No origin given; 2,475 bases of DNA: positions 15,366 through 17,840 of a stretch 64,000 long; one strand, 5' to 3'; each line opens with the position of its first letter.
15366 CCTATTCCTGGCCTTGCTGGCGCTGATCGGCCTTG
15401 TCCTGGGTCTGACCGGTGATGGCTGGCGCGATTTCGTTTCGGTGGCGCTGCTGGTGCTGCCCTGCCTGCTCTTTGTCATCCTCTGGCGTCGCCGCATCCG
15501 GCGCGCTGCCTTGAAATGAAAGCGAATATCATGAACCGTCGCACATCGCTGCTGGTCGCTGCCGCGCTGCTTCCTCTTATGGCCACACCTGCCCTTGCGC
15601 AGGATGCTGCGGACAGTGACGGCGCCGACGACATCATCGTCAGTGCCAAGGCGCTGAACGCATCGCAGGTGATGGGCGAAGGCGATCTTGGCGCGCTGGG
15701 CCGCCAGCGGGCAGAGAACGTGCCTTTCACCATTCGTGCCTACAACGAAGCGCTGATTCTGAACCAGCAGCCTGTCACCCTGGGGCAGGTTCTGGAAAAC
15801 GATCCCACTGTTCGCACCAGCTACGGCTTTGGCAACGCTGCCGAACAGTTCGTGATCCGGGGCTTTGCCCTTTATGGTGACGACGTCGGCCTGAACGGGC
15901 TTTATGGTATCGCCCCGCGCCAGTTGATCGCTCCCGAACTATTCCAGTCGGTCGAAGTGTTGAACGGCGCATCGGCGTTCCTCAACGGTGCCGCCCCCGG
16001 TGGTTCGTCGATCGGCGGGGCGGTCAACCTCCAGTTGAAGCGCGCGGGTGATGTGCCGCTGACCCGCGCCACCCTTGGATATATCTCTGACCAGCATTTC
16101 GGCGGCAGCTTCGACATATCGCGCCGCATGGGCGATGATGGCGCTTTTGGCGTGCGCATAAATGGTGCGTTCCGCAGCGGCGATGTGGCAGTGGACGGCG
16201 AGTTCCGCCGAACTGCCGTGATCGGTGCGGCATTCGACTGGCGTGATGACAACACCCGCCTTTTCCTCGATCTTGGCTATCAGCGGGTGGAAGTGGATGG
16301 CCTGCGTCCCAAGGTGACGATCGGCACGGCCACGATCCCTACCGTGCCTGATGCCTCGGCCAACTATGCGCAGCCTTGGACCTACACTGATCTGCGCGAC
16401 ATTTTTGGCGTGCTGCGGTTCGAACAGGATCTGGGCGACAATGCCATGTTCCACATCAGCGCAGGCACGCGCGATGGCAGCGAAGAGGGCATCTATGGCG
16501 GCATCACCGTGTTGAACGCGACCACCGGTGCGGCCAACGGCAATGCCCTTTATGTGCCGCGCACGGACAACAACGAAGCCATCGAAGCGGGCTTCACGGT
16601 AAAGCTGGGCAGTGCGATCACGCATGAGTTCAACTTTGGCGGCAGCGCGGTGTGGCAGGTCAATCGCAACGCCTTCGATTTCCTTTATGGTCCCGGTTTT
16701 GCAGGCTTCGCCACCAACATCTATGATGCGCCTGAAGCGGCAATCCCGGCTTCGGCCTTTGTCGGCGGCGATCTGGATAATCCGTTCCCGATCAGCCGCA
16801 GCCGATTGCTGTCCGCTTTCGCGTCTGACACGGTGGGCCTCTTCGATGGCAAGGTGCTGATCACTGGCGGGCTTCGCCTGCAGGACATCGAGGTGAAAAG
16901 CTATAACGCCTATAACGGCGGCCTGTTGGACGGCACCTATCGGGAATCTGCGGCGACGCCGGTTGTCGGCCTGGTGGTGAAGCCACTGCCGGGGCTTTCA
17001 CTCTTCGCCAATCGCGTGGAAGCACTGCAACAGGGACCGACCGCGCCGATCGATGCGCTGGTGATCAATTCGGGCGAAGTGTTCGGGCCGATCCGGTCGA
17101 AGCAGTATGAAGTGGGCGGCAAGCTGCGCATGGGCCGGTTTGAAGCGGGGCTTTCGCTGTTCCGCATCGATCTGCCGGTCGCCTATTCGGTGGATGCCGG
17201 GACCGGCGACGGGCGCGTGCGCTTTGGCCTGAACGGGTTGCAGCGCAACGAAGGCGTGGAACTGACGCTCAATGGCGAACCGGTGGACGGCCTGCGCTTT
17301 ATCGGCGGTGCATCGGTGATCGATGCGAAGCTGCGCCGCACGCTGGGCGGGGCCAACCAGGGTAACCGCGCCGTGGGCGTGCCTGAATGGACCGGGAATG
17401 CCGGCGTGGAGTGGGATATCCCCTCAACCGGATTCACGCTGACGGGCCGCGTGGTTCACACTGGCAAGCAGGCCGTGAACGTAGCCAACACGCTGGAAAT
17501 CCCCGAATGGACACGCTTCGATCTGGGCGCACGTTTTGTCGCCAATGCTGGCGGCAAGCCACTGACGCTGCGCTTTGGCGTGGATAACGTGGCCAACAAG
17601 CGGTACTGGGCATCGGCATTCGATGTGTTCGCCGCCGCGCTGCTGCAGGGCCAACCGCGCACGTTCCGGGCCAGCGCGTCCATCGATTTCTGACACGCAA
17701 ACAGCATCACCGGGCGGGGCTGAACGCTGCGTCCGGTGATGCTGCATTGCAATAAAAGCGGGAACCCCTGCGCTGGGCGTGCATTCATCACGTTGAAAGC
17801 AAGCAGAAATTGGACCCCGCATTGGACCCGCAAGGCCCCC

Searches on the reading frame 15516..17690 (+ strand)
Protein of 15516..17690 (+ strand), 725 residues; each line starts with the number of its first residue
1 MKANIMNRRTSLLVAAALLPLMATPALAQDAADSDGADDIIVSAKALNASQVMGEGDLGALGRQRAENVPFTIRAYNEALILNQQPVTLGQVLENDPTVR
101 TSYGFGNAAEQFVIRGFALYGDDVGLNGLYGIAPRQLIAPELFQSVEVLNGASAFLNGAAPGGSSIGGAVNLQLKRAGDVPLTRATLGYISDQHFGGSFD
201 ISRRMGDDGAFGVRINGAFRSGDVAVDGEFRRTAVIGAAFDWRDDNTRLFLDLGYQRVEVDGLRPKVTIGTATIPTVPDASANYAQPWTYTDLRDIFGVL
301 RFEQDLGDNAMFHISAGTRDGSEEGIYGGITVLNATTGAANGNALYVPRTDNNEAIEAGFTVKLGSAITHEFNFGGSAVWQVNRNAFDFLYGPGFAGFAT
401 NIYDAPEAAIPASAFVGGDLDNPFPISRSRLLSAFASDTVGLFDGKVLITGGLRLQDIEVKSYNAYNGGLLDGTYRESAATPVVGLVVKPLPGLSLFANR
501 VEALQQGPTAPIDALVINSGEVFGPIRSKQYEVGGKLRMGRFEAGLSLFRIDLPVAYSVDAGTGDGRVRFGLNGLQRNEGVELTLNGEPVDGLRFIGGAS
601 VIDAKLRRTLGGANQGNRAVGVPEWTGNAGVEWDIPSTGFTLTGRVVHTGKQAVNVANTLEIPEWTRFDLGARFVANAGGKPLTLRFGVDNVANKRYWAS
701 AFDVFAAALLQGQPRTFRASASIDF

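Call 112: search_protein_families(library=pfam, proteins=[window:15516-17690:+], max_evalue=0.00001)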
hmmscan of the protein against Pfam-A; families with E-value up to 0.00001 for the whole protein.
window:15516-17690:+ (725 aa): 2 families
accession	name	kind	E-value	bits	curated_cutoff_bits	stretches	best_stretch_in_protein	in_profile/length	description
PF00593.30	TonB_dep_Rec_b-barrel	-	1.6e-34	121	27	1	241-692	7-436/436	TonB dependent receptor-like, beta-barrel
PF07715.20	Plug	-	2.6e-13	50.9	23.9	1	67-163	3-106/107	TonB-dependent Receptor Plug Domain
